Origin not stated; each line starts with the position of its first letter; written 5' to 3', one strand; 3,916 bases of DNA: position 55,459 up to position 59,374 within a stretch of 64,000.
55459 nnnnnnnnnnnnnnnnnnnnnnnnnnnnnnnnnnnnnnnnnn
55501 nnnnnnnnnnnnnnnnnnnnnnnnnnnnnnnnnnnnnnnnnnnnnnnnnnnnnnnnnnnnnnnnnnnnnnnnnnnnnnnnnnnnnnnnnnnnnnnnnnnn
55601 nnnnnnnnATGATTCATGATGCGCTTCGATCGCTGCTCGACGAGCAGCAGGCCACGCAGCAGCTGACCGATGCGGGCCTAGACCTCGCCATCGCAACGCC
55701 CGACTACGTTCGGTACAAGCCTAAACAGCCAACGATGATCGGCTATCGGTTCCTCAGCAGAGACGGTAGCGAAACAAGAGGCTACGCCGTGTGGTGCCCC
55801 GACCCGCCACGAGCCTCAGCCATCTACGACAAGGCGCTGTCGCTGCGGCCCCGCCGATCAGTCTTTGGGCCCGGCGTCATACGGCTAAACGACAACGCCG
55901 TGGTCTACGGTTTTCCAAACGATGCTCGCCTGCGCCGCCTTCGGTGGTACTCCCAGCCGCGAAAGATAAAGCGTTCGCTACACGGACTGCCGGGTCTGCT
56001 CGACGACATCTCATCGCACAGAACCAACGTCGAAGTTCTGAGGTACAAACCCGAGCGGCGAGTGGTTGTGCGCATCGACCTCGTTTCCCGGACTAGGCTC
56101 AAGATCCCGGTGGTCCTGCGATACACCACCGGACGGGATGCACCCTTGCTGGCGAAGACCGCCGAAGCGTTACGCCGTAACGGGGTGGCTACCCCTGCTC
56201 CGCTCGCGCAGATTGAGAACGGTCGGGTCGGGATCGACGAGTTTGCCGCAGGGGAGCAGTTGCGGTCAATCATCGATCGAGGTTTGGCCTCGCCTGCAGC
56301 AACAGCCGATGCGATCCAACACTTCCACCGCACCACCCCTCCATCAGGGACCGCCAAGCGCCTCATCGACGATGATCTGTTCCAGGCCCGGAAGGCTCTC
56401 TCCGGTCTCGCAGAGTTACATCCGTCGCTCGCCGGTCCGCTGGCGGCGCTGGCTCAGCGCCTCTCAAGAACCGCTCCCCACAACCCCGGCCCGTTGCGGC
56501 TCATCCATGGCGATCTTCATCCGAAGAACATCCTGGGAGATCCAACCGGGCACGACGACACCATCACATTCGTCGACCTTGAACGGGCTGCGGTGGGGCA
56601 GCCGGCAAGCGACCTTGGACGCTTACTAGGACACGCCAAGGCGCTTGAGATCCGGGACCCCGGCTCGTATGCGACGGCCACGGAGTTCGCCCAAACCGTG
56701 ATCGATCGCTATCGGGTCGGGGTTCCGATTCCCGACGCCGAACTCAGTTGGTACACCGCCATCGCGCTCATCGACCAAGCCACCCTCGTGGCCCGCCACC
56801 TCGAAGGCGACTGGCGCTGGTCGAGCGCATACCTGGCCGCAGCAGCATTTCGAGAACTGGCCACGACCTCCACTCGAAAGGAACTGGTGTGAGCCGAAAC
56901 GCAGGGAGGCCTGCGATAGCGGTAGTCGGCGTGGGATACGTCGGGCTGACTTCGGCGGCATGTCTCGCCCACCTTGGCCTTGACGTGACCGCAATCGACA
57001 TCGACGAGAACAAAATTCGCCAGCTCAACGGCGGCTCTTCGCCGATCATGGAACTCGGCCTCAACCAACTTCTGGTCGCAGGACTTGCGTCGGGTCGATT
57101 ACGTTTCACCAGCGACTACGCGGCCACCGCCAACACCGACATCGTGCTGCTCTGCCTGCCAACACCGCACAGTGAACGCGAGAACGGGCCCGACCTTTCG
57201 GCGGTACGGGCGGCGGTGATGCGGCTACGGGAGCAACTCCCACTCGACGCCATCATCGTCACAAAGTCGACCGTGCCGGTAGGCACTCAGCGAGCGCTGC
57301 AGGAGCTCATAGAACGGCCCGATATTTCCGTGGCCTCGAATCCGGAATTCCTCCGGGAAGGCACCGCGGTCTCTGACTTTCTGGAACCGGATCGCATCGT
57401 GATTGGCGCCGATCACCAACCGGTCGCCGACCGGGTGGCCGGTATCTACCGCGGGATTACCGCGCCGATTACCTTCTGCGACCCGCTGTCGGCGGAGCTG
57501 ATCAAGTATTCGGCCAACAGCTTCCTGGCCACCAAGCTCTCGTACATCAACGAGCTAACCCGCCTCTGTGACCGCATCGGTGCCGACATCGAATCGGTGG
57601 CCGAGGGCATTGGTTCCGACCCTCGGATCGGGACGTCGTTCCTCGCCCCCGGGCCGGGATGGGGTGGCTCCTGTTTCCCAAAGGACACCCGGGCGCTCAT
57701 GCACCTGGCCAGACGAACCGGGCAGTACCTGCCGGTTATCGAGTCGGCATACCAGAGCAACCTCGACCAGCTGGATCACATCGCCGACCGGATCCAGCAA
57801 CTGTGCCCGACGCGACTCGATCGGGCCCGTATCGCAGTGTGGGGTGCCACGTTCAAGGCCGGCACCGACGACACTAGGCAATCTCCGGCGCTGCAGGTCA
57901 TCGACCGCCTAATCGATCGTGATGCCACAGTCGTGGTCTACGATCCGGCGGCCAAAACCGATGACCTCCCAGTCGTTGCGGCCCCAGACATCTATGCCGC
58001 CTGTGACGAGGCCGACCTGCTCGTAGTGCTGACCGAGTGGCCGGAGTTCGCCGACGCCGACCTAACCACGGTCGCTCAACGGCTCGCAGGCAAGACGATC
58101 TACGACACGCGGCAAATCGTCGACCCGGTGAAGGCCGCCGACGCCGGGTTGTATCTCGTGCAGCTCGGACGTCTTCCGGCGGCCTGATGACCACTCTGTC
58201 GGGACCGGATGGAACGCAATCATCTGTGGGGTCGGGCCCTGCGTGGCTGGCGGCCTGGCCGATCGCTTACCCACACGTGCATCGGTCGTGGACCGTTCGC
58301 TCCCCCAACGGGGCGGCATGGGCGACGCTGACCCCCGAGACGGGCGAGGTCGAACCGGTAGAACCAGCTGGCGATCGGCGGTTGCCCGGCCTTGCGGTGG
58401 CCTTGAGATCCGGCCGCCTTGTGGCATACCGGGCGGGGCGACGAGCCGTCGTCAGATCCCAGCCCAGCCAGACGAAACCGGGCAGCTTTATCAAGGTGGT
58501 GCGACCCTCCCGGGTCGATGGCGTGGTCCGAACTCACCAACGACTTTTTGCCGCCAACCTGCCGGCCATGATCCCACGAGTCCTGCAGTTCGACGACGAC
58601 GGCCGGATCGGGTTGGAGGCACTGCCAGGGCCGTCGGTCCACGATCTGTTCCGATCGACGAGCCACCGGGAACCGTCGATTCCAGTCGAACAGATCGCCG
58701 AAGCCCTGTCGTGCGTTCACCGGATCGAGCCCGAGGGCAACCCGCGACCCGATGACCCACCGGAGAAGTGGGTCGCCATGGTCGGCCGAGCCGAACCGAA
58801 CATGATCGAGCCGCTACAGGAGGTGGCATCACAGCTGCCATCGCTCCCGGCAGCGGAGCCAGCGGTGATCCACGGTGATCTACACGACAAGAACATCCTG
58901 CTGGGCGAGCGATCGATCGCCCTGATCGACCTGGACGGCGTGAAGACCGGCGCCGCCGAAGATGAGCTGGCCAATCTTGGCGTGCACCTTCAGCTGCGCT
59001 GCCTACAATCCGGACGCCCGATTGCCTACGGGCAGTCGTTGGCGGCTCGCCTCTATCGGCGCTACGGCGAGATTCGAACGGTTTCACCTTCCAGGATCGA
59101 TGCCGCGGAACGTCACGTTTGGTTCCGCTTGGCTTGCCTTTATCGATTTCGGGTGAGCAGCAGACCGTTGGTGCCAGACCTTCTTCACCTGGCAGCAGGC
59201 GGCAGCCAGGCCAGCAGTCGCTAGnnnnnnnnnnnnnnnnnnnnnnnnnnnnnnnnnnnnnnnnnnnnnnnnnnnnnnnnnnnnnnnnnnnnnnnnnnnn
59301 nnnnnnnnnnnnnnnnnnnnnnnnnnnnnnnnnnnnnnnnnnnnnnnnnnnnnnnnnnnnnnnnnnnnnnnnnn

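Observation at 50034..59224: Translationally coupled seven-gene glycan locus with two paralogous APH-like kinases flanking UDP-glucose dehydrogenase and an MsbA-like exporter, bracketed by two two-component systems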

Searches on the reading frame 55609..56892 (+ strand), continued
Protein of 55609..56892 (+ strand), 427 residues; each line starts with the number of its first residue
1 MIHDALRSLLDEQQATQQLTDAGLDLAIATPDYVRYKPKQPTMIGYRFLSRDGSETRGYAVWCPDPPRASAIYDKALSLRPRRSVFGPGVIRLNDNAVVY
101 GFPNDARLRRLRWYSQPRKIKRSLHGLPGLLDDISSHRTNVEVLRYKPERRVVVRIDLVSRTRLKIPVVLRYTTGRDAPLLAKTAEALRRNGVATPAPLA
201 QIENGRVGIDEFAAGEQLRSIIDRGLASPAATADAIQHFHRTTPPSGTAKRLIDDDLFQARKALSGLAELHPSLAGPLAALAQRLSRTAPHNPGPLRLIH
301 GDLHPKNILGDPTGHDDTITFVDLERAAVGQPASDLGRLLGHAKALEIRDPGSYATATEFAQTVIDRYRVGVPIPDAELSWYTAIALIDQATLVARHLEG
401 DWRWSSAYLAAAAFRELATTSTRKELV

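Call 72: search_protein_families(library=pfam, proteins=[P0379, P0407, P0389, P0422, P0356, P0331, P0360, P0314], max_evalue=0.001)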
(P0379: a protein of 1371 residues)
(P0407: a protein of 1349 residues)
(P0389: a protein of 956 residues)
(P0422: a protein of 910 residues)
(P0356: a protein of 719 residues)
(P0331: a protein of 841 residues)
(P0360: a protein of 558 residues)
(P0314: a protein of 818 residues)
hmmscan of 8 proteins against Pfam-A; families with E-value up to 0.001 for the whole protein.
P0379 (1371 aa): 3 families
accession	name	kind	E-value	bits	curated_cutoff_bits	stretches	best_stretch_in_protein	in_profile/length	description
PF01636.29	APH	-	4e-23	82.9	23.2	2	177-372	21-231/239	Phosphotransferase enzyme family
PF13372.12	Alginate_exp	-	9.8e-19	67.8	25.2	1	990-1358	5-386/395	Alginate export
PF19974.5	TCAD9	-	4.9e-08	33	40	0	287-343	278-333/429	Ternary complex associated domain 9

P0407 (1349 aa): 5 families
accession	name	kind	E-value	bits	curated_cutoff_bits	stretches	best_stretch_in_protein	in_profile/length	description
PF13372.12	Alginate_exp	-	4.2e-26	92.1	25.2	1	967-1337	2-387/395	Alginate export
PF01636.29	APH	-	1.2e-21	78.1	23.2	2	186-353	40-229/239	Phosphotransferase enzyme family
PF19974.5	TCAD9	-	2.5e-08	34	40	1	229-331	252-333/429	Ternary complex associated domain 9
PF18914.6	DUF5666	-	6.3e-06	26.8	27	0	820-872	5-52/60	Domain of unknown function (DUF5666)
PF01633.27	Choline_kinase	-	0.00022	21.1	29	0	289-345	155-215/300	Choline/ethanolamine kinase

P0389 (956 aa): 5 families
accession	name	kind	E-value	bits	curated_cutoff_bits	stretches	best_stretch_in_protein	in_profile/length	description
PF01636.29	APH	-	1.2e-30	107.5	23.2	2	714-890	50-230/239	Phosphotransferase enzyme family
PF19974.5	TCAD9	-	5.2e-07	29.6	40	0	478-537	295-355/429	Ternary complex associated domain 9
PF04655.20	APH_6_hur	-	3.2e-06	27.1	27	1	414-541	95-218/252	Aminoglycoside/hydroxyurea antibiotic resistance kinase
PF01633.27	Choline_kinase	-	1e-05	25.5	29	0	464-531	146-215/300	Choline/ethanolamine kinase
PF02958.26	EcKL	-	0.00028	20.7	22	0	784-870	178-270/294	Ecdysteroid kinase-like family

P0422 (910 aa): 3 families
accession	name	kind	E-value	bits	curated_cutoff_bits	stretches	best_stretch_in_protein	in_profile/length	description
PF01636.29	APH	-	1.7e-37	129.9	23.2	2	669-853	43-233/239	Phosphotransferase enzyme family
PF19974.5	TCAD9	-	2.7e-08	33.8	40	1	277-359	265-323/429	Ternary complex associated domain 9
PF02958.26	EcKL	-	8.8e-08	32.3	22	1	745-830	171-262/294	Ecdysteroid kinase-like family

P0356 (719 aa): 2 families
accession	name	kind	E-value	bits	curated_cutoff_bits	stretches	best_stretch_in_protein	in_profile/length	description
PF01636.29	APH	-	3.2e-20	73.4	23.2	2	475-672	21-237/239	Phosphotransferase enzyme family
PF19974.5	TCAD9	-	7.9e-09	35.6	40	1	194-241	294-342/429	Ternary complex associated domain 9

P0331 (841 aa): 2 families
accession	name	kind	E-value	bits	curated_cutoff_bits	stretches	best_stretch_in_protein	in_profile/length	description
PF01636.29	APH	-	1e-25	91.3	23.2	2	188-392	22-233/239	Phosphotransferase enzyme family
PF19974.5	TCAD9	-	1.6e-09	37.9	40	1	292-353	277-335/429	Ternary complex associated domain 9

P0360 (558 aa): 2 families
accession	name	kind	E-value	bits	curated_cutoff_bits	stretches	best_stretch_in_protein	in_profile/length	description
PF01636.29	APH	-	2.1e-16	60.9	23.2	1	187-369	19-211/239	Phosphotransferase enzyme family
PF10009.15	DUF2252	-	1e-05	25.2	22.3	1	309-390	32-116/392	Uncharacterized protein conserved in bacteria (DUF2252)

P0314 (818 aa): 2 families
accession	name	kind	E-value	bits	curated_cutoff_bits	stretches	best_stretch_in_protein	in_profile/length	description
PF01636.29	APH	-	6.6e-32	111.6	23.2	2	577-734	42-210/239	Phosphotransferase enzyme family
PF19974.5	TCAD9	-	1.6e-10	41.2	40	1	687-738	293-342/429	Ternary complex associated domain 9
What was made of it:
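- Tried and rejected: Two database proteins appear to fuse the kinases to the Alginate_exp barrel (P0379 and P0407, call 72).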

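Call 83: search_protein_families(library=ncbifam, proteins=[L044:7523-8527:+, L020:12583-14391:+, L026:12377-13930:+, L050:5851-6819:+, L067:9818-12250:+], max_evalue=0.001)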
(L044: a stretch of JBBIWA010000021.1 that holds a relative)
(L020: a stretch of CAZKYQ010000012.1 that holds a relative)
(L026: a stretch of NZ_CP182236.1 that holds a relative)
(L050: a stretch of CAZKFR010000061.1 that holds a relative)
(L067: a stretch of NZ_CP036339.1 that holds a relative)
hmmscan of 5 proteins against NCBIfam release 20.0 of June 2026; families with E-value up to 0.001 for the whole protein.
L044:7523-8527:+ (334 aa): 2 families
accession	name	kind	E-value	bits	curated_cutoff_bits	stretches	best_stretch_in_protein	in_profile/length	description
TIGR03016.1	pepcterm_hypo_1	hypoth_equivalog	7e-09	35.2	90.85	0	237-323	387-466/477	TIGR03016 family PEP-CTERM system-associated outer membrane protein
TIGR03014.2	EpsL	equivalog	0.00091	18.3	275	1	166-329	217-380/385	XrtB/PEP-CTERM-associated polysaccharide biosynthesis outer membrane protein EpsL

L020:12583-14391:+ (602 aa): 0 families

L026:12377-13930:+ (517 aa): 1 family
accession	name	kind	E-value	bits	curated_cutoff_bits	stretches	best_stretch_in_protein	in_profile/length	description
NF033921.0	por_somb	subfamily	1.9e-124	416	100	1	51-517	5-485/485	iron uptake porin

L050:5851-6819:+ (322 aa): 1 family
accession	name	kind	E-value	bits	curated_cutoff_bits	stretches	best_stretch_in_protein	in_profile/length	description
NF052394.1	NodProtNoeE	equivalog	2.4e-11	43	500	1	11-38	9-36/387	nodulation protein NoeE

L067:9818-12250:+ (810 aa): 11 families
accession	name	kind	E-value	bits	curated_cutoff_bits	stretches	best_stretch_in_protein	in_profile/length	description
NF038156.1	lant_syn_V_LxmK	equivalog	1.4e-22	80.2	315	2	222-382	57-231/347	class V lanthionine synthetase subunit LxmK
NF041256.1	GntI_guanitoxin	equivalog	6e-09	35.6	357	1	274-385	100-217/282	guanitoxin biosynthesis pre-guanitoxin N-oxide kinase GntI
NF003558.0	PRK05231.1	equivalog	4.1e-07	29.3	271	0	625-730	116-225/322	homoserine kinase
TIGR03724.2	arch_bud32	equivalog_domain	4.6e-07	29.5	125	0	223-291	38-105/193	KEOPS complex kinase/ATPase Bud32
NF008738.0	PRK11768.1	equivalog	4.7e-07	29.5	194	1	276-380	122-234/327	serine/threonine protein kinase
NF011463.0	PRK14879.1-4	equivalog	5.1e-07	29.3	188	1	222-290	62-133/237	Kae1-associated kinase Bud32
TIGR02457.1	TreS_Cterm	hypoth_equivalog_domain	1.5e-06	27.2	375.05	1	290-379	334-413/529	putative maltokinase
TIGR02906.1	spore_CotS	subfamily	2.5e-06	26.7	172.7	0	341-386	186-232/314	CotS family spore coat protein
NF033068.1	APH_3p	equivalog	3.1e-05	23.6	205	1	244-382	72-216/255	APH(3') family aminoglycoside O-phosphotransferase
NF012171.0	APH_6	equivalog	3.3e-05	23.3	325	1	204-381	22-195/270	APH(6)-I family aminoglycoside O-phosphotransferase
TIGR00938.1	thrB_alt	equivalog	0.0002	20.8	255.9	0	274-421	115-262/307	homoserine kinase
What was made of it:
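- On Maltokinase (Mak/Pep2): The fused homolog in L067 scores 27 bits against a cut-off of 375 (call 83).
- On Class V lanthipeptide kinase LxmK (RiPP): The L067 fusion scores 80 bits against a cut-off of 315 (call 83).
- Tried and rejected: LxmK scores are far below cut-off (call 83).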

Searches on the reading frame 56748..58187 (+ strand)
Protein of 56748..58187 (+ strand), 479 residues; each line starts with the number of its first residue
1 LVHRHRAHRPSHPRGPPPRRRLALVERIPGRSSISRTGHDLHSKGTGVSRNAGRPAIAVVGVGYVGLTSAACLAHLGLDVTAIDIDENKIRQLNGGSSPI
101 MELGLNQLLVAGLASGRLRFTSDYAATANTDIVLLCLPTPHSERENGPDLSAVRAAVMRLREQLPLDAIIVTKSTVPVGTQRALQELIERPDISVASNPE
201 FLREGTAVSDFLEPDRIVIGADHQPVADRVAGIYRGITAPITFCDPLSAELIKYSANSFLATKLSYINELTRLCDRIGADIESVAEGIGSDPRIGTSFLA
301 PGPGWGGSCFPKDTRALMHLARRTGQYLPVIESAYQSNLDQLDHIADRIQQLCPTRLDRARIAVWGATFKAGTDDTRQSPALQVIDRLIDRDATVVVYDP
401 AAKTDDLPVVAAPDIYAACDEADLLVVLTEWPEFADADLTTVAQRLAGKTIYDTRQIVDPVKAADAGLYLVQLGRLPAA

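Call 3: search_protein_families(library=pfam, proteins=[window:56748-58187:+], max_evalue=0.001)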
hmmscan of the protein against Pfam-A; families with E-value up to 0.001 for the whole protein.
window:56748-58187:+ (479 aa): 5 families
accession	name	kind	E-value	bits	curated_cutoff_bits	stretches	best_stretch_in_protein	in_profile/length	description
PF03721.20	UDPG_MGDP_dh_N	-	4.5e-54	183.3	27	1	57-229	3-183/187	UDP-glucose/GDP-mannose dehydrogenase family, NAD binding domain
PF00984.24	UDPG_MGDP_dh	-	2.5e-34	117.7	25.4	1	248-338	2-92/94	UDP-glucose/GDP-mannose dehydrogenase family, central domain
PF03720.21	UDPG_MGDP_dh_C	-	1.2e-27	96.7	30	1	363-460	1-103/103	UDP-glucose/GDP-mannose dehydrogenase family, UDP binding domain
PF02737.24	3HCDH_N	-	2.1e-05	25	22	1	57-134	2-83/180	3-hydroxyacyl-CoA dehydrogenase, NAD binding domain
PF01262.27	AlaDh_PNT_C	-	8.5e-05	22.5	23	1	56-95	30-69/214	Alanine dehydrogenase/PNT, C-terminal domain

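Call 4: search_protein_families(library=ncbifam, proteins=[window:56748-58187:+], max_evalue=0.001)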
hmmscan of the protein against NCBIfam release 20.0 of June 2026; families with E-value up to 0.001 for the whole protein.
window:56748-58187:+ (479 aa): 10 families
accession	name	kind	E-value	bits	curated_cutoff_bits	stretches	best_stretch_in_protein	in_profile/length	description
TIGR03026.1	NDP-sugDHase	subfamily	4.7e-129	430.8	189.8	1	56-456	2-413/413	nucleotide sugar dehydrogenase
NF047673.2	TeichurnBiosyTuaD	equivalog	5.8e-105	351.9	700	1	57-475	4-431/439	UDP-glucose 6-dehydrogenase TuaD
NF041297.1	UDPGDh_AglM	equivalog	2.3e-102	343.1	670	1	57-461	3-420/429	UDP-glucose 6-dehydrogenase AglM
NF040825.1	UDPMaNacDH_Arch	equivalog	3e-47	161.4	750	1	57-459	3-402/418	UDP-N-acetyl-D-mannosamine dehydrogenase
NF011631.0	PRK15057.1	equivalog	7.7e-46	156.9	757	1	57-407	3-344/388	UDP-glucose 6-dehydrogenase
NF008286.0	PRK11064.1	equivalog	5.3e-44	150.5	459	1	56-446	5-411/420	UDP-N-acetyl-D-mannosamine dehydrogenase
NF011729.0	PRK15182.1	equivalog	1.1e-12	47.5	592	1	57-405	9-360/425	Vi polysaccharide biosynthesis UDP-N-acetylglucosamine C-6 dehydrogenase TviB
NF042925.1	FHMPC_DH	equivalog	3.6e-05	23.2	500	1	57-179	3-119/304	5-formyl-3-hydroxy-2-methylpyridine 4-carboxylate 5-dehydrogenase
TIGR01763.1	MalateDH_bact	equivalog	0.00037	19.8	351.85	1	56-159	3-99/305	malate dehydrogenase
NF004863.0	PRK06223.1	subfamily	0.00084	18.6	283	0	54-159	3-101/313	malate dehydrogenase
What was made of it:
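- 56889..58187 (+): g6: UDP-glucose 6-dehydrogenase family enzyme; a lineage-specific insertion between the two kinases. TuaD scores 352 against 700 (call 4).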

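Call 58: search_protein_families(library=padloc, proteins=[window:56889-58187:+], max_evalue=0.001)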
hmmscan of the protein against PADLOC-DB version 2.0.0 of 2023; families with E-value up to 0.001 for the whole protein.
window:56889-58187:+ (432 aa): 0 families

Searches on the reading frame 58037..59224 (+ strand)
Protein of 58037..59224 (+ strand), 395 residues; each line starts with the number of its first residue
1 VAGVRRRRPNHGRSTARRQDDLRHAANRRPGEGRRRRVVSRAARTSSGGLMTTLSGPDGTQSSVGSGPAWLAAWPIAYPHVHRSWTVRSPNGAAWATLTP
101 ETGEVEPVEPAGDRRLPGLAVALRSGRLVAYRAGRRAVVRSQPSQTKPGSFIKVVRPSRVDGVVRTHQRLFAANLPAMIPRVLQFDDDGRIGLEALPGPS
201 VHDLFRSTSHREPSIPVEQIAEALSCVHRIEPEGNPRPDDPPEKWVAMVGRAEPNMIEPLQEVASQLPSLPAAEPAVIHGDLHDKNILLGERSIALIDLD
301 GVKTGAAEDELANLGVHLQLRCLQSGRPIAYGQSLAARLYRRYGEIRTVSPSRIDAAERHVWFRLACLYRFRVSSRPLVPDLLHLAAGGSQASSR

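Call 3: search_protein_families(library=pfam, proteins=[window:58037-59224:+], max_evalue=0.001)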
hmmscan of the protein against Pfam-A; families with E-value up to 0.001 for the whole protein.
window:58037-59224:+ (395 aa): 3 families
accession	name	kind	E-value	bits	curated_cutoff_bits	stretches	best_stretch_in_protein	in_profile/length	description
PF01636.29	APH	-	2.3e-09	37.8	23.2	1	171-315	47-210/239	Phosphotransferase enzyme family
PF19974.5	TCAD9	-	1.7e-05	24.6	40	1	269-325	291-348/429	Ternary complex associated domain 9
PF04655.20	APH_6_hur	-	0.00034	20.5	27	1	181-306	60-191/252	Aminoglycoside/hydroxyurea antibiotic resistance kinase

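Call 4: search_protein_families(library=ncbifam, proteins=[window:58037-59224:+], max_evalue=0.001)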
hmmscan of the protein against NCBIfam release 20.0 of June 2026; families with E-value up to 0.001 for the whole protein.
window:58037-59224:+ (395 aa): 3 families
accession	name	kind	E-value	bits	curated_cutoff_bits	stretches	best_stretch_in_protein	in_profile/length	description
NF033068.1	APH_3p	equivalog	0.00032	20.3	205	0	145-345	32-237/255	APH(3') family aminoglycoside O-phosphotransferase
NF008738.0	PRK11768.1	equivalog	0.0004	19.8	194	1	271-308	193-229/327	serine/threonine protein kinase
TIGR03724.2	arch_bud32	equivalog_domain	0.00041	19.9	125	0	276-329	105-157/193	KEOPS complex kinase/ATPase Bud32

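Call 58: search_protein_families(library=padloc, proteins=[window:58187-59224:+], max_evalue=0.001)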
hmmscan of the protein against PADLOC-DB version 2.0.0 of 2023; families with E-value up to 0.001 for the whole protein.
window:58187-59224:+ (345 aa): 0 families

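Call 78: search_solved_structures(query=A3, max_evalue=0.01)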
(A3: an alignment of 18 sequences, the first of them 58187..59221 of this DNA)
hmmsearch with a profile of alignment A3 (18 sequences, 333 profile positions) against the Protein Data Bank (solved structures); distinct sequences matched with E-value up to 0.01: 39.
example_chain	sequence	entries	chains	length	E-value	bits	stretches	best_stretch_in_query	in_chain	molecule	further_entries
4h05_A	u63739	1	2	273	1.5e-09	40.7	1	104-290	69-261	Aminoglycoside-O-phosphotransferase VIII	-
7s3l_A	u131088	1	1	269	2.3e-08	36.7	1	146-257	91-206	Aminoglycoside phosphotransferase family protein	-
3csv_A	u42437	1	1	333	4.3e-07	32.6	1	107-251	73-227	Aminoglycoside phosphotransferase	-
6iy9_A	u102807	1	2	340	7.6e-07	31.7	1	125-245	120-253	Hygromycin-B 7''-O-kinase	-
8v3v_A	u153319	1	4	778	2.3e-06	30.2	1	82-251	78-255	Acyl-Coenzyme A dehydrogenase family, member 11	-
5igh_A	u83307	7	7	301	5.9e-06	28.8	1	138-249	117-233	Macrolide 2'-phosphotransferase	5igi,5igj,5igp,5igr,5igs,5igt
8agy_A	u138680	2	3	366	1.1e-05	28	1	55-237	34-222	Corramycin phosphotransferase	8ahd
4u94_A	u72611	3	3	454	1.1e-05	27.9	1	145-238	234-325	Maltokinase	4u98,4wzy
8i80_B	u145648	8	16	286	2.2e-05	26.9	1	122-249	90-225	Viomycin kinase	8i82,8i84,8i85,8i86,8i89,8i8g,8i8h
2olc_A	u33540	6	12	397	5.1e-05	25.7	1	201-280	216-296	Methylthioribose kinase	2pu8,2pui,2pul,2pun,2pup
7f0a_A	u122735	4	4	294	5.6e-05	25.6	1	106-249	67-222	Capreomycin phosphotransferase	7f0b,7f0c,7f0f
6hwj_A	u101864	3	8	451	0.0001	24.7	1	134-238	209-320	Glucosamine kinase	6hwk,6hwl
4o7o_A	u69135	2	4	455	0.00016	24.1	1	146-238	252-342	Maltokinase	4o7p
5jy7_I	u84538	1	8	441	0.0002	23.8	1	145-238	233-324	Maltokinase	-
3n4t_A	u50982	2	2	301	0.00074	21.9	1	124-248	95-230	APH(2'')-Id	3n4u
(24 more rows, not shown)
